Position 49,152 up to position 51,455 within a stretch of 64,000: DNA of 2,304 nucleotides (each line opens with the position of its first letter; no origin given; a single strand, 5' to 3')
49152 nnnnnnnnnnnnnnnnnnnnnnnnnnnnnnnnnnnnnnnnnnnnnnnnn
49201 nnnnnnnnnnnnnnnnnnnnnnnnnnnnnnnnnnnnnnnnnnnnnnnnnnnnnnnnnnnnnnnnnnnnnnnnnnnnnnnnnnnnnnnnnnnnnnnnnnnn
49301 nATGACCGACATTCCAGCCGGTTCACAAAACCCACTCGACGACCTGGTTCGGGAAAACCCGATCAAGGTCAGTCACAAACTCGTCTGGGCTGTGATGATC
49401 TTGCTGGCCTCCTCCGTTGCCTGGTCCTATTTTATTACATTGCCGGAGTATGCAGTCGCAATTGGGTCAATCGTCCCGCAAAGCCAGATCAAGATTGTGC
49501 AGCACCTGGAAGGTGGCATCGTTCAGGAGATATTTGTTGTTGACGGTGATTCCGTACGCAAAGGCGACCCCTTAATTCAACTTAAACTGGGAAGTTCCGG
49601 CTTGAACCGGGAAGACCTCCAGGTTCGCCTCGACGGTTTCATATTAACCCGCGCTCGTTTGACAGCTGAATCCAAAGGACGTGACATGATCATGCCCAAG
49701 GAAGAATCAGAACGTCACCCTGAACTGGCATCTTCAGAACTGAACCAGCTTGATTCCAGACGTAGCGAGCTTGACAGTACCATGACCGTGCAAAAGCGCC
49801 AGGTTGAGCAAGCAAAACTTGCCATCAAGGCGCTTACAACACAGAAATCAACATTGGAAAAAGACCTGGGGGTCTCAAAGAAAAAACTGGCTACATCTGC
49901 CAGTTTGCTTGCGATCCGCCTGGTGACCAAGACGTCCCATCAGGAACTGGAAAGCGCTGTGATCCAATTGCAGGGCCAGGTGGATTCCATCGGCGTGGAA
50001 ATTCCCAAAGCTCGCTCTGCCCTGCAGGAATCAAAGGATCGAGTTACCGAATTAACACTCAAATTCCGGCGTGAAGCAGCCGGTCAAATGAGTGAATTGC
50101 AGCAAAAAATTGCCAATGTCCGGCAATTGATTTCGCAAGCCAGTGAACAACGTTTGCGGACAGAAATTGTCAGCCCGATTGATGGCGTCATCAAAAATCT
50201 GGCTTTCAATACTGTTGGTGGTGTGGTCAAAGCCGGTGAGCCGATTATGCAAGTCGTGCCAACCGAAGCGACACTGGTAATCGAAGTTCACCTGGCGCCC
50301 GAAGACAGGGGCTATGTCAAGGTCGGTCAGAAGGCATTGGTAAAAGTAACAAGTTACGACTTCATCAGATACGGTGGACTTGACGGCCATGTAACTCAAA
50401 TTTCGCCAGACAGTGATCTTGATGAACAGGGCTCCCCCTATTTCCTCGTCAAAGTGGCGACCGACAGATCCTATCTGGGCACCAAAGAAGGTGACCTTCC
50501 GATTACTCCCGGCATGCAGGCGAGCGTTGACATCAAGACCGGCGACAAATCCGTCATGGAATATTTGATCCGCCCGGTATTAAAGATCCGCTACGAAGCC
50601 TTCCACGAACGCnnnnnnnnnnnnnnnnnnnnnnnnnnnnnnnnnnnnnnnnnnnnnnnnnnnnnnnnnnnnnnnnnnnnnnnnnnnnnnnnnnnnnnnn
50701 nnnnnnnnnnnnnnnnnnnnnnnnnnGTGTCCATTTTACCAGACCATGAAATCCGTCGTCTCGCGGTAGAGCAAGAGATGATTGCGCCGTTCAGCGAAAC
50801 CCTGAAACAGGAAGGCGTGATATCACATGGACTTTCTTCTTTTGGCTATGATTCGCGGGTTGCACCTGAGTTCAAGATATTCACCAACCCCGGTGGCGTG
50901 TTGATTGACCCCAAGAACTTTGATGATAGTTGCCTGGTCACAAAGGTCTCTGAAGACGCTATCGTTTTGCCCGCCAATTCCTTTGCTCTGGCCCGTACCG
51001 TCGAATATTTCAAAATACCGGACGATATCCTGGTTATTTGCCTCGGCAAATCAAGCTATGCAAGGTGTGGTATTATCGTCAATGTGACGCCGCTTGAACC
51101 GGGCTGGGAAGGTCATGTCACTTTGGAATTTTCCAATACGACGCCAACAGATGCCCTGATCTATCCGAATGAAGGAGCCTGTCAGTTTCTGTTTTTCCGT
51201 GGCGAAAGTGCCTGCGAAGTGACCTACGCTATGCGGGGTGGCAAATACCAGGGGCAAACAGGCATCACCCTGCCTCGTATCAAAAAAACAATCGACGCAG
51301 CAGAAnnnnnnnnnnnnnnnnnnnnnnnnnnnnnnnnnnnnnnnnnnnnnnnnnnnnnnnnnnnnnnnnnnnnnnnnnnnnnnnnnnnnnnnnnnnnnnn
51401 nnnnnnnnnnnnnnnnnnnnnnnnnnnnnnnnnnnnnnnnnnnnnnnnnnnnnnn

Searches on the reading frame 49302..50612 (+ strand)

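Call 15: search_protein_families(library=pfam, proteins=[window:49302-50612:+], max_evalue=0.001)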
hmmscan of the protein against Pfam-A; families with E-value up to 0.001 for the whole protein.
window:49302-50612:+ (437 aa): 4 families
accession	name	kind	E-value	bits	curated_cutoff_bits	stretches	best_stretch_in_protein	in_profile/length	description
PF13437.12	HlyD_3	-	8.1e-19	68.8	22.2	1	289-404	2-106/106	HlyD family secretion protein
PF16576.10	HlyD_D23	-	7.7e-09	35.6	30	1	250-372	77-189/214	Barrel-sandwich domain of CusB or HlyD membrane-fusion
PF00364.28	Biotin_lipoyl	-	2.3e-05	24.6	22.1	0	70-93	49-72/73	Biotin-requiring enzyme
PF13533.13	Biotin_lipoyl_2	-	0.0005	20.3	29.8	1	72-94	9-31/32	Biotin-lipoyl like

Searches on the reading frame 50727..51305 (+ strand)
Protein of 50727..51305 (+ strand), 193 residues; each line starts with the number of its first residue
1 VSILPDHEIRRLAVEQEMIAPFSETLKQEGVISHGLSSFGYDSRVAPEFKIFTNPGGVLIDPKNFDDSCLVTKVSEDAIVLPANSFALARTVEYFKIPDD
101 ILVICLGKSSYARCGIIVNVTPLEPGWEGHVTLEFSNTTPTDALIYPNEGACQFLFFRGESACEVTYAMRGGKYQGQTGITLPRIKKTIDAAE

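Call 15: search_protein_families(library=pfam, proteins=[window:50727-51305:+], max_evalue=0.001)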
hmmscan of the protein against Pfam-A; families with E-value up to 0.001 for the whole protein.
window:50727-51305:+ (193 aa): 1 family
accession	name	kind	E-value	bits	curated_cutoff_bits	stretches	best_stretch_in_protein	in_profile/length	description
PF22769.1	DCD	-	1.2e-32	113.6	27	1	3-158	1-152/153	dCTP deaminase-like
